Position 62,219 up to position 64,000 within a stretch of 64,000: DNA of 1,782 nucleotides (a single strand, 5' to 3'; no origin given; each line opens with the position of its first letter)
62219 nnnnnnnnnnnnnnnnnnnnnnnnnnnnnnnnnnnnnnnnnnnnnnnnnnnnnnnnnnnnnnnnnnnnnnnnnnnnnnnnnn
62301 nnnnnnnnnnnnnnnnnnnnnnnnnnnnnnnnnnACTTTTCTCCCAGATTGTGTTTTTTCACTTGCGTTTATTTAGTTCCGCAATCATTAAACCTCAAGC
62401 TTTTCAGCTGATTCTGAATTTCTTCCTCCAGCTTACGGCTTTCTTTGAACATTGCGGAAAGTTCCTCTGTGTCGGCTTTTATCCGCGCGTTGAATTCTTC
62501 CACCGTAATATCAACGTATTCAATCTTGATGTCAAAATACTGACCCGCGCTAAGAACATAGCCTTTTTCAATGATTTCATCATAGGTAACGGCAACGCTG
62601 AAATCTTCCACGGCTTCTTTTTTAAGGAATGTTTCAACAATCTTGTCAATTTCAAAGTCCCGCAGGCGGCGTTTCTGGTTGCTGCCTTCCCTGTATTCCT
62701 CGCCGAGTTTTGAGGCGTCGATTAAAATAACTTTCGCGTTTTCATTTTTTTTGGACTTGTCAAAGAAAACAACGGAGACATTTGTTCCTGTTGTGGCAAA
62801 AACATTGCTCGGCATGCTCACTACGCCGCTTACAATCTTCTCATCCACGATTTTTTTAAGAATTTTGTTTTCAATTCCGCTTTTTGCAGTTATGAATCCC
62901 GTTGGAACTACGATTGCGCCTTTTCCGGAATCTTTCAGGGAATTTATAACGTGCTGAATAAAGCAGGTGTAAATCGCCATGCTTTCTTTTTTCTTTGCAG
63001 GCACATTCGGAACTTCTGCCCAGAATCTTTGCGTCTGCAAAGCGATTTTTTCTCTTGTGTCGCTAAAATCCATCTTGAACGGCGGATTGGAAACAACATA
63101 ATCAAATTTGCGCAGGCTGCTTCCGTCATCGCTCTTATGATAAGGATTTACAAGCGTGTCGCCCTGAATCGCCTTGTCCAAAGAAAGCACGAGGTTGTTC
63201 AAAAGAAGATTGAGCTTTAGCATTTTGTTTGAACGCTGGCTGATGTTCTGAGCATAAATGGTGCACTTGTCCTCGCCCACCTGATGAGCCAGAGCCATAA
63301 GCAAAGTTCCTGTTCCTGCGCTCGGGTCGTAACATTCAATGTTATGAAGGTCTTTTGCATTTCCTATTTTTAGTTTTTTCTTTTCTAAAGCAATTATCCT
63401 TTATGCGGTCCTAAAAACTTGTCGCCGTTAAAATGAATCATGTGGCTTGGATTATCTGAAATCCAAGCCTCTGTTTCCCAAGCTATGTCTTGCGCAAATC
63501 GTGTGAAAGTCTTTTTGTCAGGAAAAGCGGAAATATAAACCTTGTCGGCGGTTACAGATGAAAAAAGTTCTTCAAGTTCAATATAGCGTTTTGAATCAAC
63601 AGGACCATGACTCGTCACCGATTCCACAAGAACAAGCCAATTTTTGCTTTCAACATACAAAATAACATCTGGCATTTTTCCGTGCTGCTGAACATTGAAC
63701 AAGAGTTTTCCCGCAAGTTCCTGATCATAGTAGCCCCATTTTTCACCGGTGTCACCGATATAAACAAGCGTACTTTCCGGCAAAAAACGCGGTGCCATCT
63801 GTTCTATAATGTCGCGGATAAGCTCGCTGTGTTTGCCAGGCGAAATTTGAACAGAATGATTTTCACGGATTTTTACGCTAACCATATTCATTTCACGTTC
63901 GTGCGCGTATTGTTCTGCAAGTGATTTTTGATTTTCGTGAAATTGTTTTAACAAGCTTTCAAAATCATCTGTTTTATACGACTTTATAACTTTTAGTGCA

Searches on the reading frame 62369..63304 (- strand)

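Call 3: search_protein_families(library=pfam, proteins=[window:62369-63304:-], max_evalue=0.1)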
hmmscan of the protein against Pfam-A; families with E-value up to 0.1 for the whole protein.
window:62369-63304:- (311 aa): 5 families
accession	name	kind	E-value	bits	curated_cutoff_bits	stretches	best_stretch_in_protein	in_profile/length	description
PF02384.22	N6_Mtase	-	1.1e-51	176.5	20.4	1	7-259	71-305/311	N-6 DNA Methylase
PF07669.17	Eco57I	-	3e-10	40.9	25.3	1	47-169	54-171/171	Eco57I restriction-modification methylase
PF05175.20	MTS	-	0.008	16.3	23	1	64-81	96-113/170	Methyltransferase small domain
PF08860.15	DUF1827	-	0.03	15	23.4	0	208-244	50-86/92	Domain of unknown function (DUF1827)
PF13623.11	SurA_N_2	-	0.099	12.9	28.5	0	259-301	44-86/145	SurA-like N-terminal domain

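Call 4: search_protein_families(library=padloc, proteins=[window:62369-63304:-], max_evalue=0.1)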
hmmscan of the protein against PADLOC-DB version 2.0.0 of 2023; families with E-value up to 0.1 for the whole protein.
window:62369-63304:- (311 aa): 37 families (the best 25 are shown)
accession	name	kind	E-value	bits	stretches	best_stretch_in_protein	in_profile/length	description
PDLC03033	MTase_I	-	1.2e-139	464.8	1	1-306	239-541/541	Type I methyltransferase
PDLC03027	MTase_I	-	1e-43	148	1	6-299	201-481/810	Type I methyltransferase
PDLC03022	MTase_I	-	6.1e-36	122.1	1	10-295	238-514/857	Type I methyltransferase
PDLC03031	MTase_I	-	6.5e-30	102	1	12-259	235-486/834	Type I methyltransferase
PDLC03021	MTase_I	-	4.2e-27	93.1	1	14-288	226-484/491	Type I methyltransferase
PDLC03035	MTase_I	-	5.7e-27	92.5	2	7-200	220-405/653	Type I methyltransferase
PDLC03032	MTase_I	-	9e-26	88.2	1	13-259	209-441/1001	Type I methyltransferase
PDLC03019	MTase_I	-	4.9e-21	72.8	1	7-300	214-499/932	Type I methyltransferase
PDLC03029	MTase_I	-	1.8e-20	71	1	11-288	234-493/661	Type I methyltransferase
PDLC03026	MTase_I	-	1.6e-19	68.4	1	14-226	206-397/487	Type I methyltransferase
PDLC03039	MTase_I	-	1.7e-18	64.1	1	19-259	226-451/708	Type I methyltransferase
PDLC03240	MTase_II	-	3.8e-18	63.6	1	24-303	241-510/511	Type II methyltransferase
PDLC03028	MTase_I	-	1e-17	61.6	1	17-284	963-1217/1236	Type I methyltransferase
PDLC04134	mad2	-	9.8e-14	49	1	4-226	308-484/492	mads_2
PDLC03038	MTase_I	-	8.5e-13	45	1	16-252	225-446/896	Type I methyltransferase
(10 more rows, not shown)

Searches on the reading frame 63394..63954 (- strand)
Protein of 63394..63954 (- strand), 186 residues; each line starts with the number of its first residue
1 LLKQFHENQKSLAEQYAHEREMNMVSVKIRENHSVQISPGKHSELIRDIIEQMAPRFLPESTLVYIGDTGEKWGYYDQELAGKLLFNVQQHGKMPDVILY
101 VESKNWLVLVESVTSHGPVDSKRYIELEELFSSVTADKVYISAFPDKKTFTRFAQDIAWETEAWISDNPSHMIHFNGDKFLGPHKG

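Call 74: search_protein_families(library=pfam, proteins=[window:63394-63954:-], max_evalue=0.01)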
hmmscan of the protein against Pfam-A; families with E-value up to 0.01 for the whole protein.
window:63394-63954:- (186 aa): 1 family
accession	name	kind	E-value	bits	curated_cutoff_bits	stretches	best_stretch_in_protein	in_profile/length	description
PF06616.17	BsuBI_PstI_RE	-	1.6e-60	203.4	27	1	25-177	1-153/154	BsuBI/PstI restriction endonuclease domain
